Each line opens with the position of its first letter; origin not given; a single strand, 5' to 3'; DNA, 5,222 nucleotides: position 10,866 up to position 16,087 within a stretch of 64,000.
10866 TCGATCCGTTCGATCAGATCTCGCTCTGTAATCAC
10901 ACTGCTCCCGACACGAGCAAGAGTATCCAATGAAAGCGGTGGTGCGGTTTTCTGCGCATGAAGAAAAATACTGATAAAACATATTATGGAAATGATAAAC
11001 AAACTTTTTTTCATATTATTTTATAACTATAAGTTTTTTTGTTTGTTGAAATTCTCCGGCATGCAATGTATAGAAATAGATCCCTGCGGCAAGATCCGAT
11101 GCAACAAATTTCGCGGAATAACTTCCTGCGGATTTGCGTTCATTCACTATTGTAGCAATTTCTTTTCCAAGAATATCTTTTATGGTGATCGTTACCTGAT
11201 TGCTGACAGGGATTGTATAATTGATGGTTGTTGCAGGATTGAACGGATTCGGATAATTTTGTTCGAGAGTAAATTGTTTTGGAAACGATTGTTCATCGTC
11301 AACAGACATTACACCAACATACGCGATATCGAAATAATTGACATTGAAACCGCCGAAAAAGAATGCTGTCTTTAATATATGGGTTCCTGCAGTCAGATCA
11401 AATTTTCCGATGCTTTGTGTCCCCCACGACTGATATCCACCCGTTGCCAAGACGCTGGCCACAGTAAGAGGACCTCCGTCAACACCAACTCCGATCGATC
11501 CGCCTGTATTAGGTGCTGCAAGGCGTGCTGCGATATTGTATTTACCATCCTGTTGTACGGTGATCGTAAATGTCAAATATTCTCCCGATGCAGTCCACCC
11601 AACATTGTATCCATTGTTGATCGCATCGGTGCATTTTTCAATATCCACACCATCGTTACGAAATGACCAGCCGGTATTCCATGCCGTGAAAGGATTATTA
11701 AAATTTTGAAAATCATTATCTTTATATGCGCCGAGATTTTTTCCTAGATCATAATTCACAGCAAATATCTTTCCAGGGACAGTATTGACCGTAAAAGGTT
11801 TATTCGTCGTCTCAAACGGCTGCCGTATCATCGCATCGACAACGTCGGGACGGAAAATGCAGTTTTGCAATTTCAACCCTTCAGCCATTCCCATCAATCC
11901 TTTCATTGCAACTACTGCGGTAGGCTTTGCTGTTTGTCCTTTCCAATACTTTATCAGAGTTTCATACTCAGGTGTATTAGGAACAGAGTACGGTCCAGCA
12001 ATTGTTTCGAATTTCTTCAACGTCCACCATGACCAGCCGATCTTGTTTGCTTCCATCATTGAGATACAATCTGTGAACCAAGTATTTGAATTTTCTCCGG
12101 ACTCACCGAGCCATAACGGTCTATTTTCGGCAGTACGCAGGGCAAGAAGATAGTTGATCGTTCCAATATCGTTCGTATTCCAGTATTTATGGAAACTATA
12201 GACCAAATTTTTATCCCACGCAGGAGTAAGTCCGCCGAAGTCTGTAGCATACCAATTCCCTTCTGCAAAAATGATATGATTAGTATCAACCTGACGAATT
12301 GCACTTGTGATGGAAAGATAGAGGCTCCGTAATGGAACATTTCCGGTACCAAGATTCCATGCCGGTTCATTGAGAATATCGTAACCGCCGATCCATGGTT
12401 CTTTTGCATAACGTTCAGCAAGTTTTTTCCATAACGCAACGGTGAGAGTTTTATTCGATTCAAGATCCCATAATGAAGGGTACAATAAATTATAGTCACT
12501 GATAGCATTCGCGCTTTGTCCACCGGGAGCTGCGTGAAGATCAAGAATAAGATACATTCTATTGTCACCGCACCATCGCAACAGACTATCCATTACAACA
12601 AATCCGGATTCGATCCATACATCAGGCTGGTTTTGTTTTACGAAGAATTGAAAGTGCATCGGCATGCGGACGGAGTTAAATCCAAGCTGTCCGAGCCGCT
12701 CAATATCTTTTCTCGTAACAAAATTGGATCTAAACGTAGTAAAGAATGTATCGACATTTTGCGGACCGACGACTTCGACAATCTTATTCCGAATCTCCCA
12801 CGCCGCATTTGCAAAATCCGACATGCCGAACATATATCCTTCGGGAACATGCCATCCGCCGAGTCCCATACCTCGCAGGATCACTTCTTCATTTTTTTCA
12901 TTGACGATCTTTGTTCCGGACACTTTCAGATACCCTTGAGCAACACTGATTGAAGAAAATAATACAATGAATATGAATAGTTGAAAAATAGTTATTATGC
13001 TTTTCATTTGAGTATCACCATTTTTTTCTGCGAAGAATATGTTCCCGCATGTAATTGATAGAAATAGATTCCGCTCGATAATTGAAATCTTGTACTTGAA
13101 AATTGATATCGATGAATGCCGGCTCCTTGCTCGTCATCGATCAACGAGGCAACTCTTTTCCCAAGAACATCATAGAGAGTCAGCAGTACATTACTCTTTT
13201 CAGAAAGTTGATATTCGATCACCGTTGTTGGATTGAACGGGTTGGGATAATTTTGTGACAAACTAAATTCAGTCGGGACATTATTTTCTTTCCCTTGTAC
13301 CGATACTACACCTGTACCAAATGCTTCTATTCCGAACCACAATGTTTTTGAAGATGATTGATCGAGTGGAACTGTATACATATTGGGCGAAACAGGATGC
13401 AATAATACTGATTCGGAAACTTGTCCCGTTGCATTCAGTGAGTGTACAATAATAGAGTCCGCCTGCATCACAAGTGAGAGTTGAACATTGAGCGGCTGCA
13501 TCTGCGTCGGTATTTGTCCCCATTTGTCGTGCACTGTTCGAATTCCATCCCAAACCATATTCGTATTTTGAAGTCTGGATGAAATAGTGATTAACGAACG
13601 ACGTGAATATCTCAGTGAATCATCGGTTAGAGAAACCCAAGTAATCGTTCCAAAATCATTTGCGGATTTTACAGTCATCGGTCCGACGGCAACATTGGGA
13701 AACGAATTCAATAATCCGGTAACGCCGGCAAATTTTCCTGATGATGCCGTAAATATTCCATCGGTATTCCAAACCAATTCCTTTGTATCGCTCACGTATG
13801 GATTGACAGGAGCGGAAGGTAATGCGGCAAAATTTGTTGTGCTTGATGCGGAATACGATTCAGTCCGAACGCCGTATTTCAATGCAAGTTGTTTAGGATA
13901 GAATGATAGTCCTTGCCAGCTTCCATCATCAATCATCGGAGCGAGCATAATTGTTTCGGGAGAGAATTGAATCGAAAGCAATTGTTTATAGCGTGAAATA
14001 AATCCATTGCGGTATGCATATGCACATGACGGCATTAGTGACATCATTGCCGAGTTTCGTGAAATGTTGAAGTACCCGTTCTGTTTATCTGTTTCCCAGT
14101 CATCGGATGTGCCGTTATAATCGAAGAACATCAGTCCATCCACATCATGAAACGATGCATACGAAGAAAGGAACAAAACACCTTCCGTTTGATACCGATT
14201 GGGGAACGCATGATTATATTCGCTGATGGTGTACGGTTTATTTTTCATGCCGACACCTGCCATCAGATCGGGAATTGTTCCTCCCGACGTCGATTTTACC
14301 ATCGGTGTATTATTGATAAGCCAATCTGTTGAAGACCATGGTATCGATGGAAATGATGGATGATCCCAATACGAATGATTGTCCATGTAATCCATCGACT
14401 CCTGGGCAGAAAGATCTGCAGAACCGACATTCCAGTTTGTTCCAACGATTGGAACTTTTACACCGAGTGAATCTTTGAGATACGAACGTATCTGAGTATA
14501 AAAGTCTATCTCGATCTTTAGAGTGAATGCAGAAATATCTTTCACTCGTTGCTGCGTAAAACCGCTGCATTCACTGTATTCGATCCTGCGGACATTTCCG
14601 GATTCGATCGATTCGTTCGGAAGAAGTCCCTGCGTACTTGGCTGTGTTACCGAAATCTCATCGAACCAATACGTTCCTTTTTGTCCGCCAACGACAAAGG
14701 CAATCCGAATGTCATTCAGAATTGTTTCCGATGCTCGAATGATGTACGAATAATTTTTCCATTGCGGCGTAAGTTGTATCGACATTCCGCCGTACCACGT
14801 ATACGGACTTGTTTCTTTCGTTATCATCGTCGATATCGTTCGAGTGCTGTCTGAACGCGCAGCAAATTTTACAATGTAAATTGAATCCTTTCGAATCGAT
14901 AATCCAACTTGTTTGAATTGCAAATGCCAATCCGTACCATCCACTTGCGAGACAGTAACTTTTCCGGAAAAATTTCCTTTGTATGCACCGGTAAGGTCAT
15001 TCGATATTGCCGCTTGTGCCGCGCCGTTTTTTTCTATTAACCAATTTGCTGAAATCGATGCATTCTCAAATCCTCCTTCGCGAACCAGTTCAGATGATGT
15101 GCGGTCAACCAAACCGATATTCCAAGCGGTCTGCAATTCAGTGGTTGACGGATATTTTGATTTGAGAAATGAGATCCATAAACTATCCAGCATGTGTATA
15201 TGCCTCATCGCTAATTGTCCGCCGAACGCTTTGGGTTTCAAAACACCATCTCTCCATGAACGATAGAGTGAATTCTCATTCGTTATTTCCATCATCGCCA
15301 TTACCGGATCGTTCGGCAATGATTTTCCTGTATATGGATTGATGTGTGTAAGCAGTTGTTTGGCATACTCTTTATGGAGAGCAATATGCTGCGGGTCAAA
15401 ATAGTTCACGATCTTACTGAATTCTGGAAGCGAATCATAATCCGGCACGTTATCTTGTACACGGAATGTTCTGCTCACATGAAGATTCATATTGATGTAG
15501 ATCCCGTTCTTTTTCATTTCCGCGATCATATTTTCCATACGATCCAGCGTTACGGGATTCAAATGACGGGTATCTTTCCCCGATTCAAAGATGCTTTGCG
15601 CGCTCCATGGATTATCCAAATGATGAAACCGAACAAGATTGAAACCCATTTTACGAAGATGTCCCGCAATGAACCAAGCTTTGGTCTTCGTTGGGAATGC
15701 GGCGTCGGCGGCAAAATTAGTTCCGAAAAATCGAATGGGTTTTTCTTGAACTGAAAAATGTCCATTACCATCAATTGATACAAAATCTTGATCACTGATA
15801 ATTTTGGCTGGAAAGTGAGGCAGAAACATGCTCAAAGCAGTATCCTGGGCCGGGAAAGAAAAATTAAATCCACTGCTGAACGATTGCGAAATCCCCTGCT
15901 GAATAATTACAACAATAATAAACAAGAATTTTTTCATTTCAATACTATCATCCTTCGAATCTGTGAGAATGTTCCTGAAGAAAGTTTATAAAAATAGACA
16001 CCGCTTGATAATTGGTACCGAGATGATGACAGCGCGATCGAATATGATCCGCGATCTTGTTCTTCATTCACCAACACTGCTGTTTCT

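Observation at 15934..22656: CotH kinase-fold protein and two arylsulfotransferase-like propellers, all T9SS-secreted and translationally coupled to glucanases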

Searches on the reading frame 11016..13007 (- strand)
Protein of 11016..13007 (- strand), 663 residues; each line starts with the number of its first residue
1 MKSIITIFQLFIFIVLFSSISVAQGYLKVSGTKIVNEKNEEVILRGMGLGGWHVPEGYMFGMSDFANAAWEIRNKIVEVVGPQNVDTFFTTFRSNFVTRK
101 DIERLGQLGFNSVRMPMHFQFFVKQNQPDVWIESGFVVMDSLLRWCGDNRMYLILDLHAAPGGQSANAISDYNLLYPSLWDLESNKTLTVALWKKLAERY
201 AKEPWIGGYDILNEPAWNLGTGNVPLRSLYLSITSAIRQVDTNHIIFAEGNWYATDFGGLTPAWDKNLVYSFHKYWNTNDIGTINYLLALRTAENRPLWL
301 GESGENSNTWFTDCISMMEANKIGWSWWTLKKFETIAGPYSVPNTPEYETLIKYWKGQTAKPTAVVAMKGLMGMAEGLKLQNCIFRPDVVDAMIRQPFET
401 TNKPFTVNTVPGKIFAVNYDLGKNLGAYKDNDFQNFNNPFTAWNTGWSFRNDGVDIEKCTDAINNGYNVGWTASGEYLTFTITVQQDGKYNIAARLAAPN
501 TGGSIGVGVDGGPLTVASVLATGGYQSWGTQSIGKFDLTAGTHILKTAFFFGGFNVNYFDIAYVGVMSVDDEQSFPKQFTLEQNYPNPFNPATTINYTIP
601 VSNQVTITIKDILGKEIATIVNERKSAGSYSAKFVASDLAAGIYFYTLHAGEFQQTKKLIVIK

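Call 4: search_protein_families(library=pfam, proteins=[window:11016-13007:-], max_evalue=0.01)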
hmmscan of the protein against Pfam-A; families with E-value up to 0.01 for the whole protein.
window:11016-13007:- (663 aa): 5 families
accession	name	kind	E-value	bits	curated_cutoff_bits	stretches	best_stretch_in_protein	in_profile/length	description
PF00150.24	Cellulase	-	3.7e-27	96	23.5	1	96-332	21-270/272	Cellulase (glycosyl hydrolase family 5)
PF03422.21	CBM_6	-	1.9e-16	60.9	28.9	1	451-561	8-123/125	Carbohydrate binding module (family 6)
PF18099.7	CBM_35_2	-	2.4e-15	57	23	1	450-560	1-111/112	Carbohydrate binding module (family 35)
PF18962.6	Por_Secre_tail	-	7.1e-11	42.7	27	1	585-661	2-75/75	Secretion system C-terminal sorting domain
PF16990.11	CBM_35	-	8.9e-05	23.2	28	1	457-561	16-118/121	Carbohydrate binding module (family 35)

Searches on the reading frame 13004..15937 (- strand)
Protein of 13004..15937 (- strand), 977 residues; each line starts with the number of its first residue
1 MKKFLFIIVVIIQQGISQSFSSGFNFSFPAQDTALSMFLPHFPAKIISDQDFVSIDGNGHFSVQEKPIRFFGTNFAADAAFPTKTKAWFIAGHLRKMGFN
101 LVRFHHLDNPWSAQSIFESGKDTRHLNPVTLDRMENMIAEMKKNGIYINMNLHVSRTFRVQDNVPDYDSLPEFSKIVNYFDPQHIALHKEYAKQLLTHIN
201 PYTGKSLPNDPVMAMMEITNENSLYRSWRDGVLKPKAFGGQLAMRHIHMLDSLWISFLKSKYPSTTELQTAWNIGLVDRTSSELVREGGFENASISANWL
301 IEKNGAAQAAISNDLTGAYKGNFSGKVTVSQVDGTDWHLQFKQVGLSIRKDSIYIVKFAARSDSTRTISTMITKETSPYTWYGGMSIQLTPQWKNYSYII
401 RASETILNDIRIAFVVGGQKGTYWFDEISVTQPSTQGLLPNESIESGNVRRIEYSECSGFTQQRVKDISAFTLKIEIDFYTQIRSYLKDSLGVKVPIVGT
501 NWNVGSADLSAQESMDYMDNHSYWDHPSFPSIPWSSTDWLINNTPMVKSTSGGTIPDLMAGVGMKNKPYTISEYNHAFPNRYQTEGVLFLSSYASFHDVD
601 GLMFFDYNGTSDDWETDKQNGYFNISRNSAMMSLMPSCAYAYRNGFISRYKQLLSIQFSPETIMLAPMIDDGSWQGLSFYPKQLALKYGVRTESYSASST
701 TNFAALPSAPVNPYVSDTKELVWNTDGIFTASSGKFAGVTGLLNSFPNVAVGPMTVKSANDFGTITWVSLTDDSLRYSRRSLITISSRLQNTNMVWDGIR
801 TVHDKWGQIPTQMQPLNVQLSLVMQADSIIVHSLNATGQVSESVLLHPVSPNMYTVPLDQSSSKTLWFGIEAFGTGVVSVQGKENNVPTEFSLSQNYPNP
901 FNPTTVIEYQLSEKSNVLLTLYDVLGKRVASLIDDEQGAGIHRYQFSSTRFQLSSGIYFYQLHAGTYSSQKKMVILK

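Call 4: search_protein_families(library=pfam, proteins=[window:13004-15937:-], max_evalue=0.01)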
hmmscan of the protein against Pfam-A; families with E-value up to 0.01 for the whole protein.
window:13004-15937:- (977 aa): 3 families
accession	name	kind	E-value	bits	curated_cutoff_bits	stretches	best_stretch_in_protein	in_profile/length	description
PF02018.23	CBM_4_9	-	2e-09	38.4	25.9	1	283-413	2-128/136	Carbohydrate binding domain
PF18962.6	Por_Secre_tail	-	3.8e-09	37.1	27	1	897-975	2-75/75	Secretion system C-terminal sorting domain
PF00150.24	Cellulase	-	0.00044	20.3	23.5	1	66-165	6-96/272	Cellulase (glycosyl hydrolase family 5)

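Call 73: search_protein_families(library=pfam, proteins=[window:13004-15937:-], max_evalue=1)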
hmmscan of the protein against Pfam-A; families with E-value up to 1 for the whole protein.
window:13004-15937:- (977 aa): 4 families
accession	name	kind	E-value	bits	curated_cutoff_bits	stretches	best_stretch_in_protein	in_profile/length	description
PF02018.23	CBM_4_9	-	2e-09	38.4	25.9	1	283-413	2-128/136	Carbohydrate binding domain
PF18962.6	Por_Secre_tail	-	3.8e-09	37.1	27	1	897-975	2-75/75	Secretion system C-terminal sorting domain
PF00150.24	Cellulase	-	0.00044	20.3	23.5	1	66-165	6-96/272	Cellulase (glycosyl hydrolase family 5)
PF13860.13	FlgD_ig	-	0.16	12.4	27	0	907-962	14-73/79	FlgD Ig-like domain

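Call 87: search_protein_families(library=ncbifam, proteins=[window:13004-15937:-], max_evalue=0.001)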
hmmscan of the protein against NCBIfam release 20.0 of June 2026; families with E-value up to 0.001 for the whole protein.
window:13004-15937:- (977 aa): 3 families
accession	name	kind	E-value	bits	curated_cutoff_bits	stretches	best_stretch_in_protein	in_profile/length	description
TIGR04183.1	Por_Secre_tail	domain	2.3e-11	43.5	23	1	897-975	2-71/72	T9SS type A sorting domain-containing protein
NF038113.1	T9SSA_dep_M36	equivalog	3.4e-06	25.5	885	1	893-975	792-868/869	T9SS-dependent M36 family metallopeptidase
NF052323.1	T9SSA_dep_M6i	equivalog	3.8e-06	25.1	600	1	895-975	959-1036/1043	T9SS-dependent M6-like inactivated metalloprotease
